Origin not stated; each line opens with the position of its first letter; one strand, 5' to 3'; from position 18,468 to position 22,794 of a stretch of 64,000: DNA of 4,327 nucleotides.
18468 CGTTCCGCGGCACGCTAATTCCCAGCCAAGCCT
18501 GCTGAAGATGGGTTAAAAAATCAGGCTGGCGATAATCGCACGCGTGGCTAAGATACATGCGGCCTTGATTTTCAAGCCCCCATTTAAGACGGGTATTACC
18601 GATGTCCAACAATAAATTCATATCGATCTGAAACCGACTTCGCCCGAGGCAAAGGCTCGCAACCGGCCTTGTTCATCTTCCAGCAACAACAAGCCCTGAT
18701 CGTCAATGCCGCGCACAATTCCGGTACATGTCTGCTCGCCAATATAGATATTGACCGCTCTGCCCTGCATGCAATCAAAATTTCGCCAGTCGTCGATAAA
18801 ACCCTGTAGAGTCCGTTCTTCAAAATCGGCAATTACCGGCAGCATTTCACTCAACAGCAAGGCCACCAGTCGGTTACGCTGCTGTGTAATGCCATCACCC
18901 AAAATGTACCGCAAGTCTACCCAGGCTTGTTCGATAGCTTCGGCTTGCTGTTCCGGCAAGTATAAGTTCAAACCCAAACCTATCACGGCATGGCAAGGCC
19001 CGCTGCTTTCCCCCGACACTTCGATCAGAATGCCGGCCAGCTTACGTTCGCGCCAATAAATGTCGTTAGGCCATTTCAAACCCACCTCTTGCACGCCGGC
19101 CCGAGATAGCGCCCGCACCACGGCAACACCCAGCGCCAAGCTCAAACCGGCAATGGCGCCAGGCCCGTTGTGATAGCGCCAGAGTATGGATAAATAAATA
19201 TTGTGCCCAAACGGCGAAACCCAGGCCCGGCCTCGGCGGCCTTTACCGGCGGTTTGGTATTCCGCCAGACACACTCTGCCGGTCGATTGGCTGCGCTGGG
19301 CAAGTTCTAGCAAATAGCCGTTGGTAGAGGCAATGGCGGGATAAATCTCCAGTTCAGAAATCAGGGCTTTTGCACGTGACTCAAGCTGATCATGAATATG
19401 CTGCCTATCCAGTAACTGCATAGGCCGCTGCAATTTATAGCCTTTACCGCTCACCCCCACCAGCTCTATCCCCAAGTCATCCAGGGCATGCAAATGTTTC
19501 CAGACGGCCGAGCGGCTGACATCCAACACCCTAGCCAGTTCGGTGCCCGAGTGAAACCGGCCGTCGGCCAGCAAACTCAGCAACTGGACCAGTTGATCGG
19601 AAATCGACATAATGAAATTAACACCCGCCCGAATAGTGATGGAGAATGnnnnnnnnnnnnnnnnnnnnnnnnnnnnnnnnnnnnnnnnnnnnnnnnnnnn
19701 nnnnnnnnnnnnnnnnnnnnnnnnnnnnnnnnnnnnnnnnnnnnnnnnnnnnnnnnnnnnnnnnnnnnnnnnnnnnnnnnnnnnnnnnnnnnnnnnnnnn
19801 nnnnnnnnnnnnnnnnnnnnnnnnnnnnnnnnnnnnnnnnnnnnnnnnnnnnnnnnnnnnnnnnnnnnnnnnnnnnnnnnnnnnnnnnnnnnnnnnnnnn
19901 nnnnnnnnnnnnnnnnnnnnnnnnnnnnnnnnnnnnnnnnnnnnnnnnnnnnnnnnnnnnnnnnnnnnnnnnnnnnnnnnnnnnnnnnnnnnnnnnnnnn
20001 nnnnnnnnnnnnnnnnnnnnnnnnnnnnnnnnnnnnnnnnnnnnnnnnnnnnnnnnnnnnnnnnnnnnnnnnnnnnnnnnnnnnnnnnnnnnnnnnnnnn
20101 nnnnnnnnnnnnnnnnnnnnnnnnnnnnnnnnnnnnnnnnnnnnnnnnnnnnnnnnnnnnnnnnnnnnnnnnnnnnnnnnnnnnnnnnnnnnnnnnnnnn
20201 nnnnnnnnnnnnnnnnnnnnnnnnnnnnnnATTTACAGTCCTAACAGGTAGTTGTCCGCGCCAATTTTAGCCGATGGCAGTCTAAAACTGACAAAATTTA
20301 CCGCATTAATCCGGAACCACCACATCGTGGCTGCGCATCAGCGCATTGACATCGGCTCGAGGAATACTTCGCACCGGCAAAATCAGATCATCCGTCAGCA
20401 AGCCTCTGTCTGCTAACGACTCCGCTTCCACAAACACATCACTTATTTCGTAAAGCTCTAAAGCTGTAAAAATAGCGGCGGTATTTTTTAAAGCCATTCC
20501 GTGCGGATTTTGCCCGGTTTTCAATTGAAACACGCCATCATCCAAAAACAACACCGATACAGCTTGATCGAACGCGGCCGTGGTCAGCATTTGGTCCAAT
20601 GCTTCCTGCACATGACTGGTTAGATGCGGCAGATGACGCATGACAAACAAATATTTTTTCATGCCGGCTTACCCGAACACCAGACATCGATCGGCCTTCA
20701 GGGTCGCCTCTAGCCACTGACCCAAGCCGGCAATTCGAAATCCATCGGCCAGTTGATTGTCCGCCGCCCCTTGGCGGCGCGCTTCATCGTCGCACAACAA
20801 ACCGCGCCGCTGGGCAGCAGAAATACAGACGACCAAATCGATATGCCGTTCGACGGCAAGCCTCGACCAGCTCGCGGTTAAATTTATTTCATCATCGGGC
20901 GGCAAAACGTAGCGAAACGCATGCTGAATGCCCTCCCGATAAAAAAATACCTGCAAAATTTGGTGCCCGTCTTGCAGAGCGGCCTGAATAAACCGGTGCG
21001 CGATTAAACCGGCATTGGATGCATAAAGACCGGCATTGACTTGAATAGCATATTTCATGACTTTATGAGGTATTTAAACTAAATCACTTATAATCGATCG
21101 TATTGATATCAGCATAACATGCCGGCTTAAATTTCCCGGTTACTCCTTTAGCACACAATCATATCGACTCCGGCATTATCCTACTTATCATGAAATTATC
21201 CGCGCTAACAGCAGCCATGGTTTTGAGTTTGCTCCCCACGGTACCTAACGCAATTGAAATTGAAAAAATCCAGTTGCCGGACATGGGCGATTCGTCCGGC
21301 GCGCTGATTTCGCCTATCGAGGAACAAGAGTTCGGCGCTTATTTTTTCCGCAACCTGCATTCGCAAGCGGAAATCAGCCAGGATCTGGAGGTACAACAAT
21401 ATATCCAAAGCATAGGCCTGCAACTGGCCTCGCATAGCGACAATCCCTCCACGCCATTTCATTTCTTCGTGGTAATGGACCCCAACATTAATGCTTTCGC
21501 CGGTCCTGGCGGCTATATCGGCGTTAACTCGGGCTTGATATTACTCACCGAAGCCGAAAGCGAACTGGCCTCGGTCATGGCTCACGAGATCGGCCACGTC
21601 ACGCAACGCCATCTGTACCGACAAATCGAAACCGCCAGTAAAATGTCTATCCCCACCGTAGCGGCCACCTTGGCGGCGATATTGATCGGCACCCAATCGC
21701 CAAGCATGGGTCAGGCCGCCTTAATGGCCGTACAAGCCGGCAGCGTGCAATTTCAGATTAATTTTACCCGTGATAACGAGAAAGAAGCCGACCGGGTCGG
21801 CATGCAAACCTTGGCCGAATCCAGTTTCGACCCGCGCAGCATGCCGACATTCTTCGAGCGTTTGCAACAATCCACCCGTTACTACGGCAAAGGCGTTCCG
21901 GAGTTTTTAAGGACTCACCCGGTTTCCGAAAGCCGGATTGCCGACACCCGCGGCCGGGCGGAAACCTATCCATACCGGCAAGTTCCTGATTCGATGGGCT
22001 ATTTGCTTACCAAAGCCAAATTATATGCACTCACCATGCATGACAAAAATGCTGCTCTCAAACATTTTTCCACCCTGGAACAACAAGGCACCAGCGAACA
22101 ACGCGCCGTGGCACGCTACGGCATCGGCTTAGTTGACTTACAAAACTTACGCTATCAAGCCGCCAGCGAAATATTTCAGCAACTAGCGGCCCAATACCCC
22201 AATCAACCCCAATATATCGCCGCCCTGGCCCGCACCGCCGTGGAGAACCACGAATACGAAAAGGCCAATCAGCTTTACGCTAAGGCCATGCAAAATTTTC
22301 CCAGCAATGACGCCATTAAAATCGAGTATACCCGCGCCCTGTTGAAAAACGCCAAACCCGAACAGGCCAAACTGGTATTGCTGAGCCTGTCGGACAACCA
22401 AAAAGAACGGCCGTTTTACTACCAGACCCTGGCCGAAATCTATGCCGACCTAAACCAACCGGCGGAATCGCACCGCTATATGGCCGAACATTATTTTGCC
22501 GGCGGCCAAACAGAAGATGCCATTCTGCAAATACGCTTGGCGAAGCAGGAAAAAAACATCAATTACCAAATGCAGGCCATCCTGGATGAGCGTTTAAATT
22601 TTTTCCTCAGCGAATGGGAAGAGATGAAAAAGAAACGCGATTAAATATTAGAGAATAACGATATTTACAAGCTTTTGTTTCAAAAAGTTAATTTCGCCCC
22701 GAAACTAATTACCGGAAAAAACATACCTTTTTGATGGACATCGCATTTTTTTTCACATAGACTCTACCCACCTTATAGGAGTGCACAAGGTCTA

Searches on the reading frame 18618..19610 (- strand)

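Call 64: search_protein_families(library=pfam, proteins=[window:18618-19610:-], max_evalue=0.00001)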
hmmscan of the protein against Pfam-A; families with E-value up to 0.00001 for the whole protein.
window:18618-19610:- (330 aa): 3 families
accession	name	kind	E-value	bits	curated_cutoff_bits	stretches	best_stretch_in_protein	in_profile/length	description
PF03099.24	BPL_LplA_LipB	-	1.9e-22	80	21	1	92-215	4-133/133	Biotin/lipoate A/B protein ligase family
PF08279.18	HTH_11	-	6.1e-12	45.7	25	1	9-59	4-55/55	HTH domain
PF02237.23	BPL_C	-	1.6e-09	38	21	1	283-327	3-47/48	Biotin protein ligase C terminal domain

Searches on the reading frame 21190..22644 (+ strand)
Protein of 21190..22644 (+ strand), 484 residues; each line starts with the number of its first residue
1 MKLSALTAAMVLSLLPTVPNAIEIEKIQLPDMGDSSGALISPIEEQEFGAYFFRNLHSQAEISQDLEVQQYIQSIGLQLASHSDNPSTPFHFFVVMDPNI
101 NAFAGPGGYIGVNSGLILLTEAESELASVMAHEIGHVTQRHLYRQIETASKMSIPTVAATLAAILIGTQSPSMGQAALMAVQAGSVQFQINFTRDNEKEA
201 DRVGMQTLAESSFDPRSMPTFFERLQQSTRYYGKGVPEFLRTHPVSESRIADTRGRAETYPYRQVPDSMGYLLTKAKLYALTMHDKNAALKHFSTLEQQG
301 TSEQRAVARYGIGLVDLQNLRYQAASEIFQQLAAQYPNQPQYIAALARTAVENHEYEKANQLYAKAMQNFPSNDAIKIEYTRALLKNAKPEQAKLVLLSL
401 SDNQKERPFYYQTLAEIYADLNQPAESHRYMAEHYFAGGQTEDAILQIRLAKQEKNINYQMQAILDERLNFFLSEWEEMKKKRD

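Call 64: search_protein_families(library=pfam, proteins=[window:21190-22644:+], max_evalue=0.00001)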
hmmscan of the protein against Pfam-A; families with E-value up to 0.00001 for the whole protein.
window:21190-22644:+ (484 aa): 3 families
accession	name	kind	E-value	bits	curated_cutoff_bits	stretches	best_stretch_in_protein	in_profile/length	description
PF01435.24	Peptidase_M48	-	5.4e-39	134.4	20.3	1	69-256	4-185/186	Peptidase family M48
PF14559.12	TPR_19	-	5.6e-12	46.3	25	1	351-414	2-64/68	Tetratricopeptide repeat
PF13428.12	TPR_14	-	2.6e-06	28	23.5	0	343-381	4-42/44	Tetratricopeptide repeat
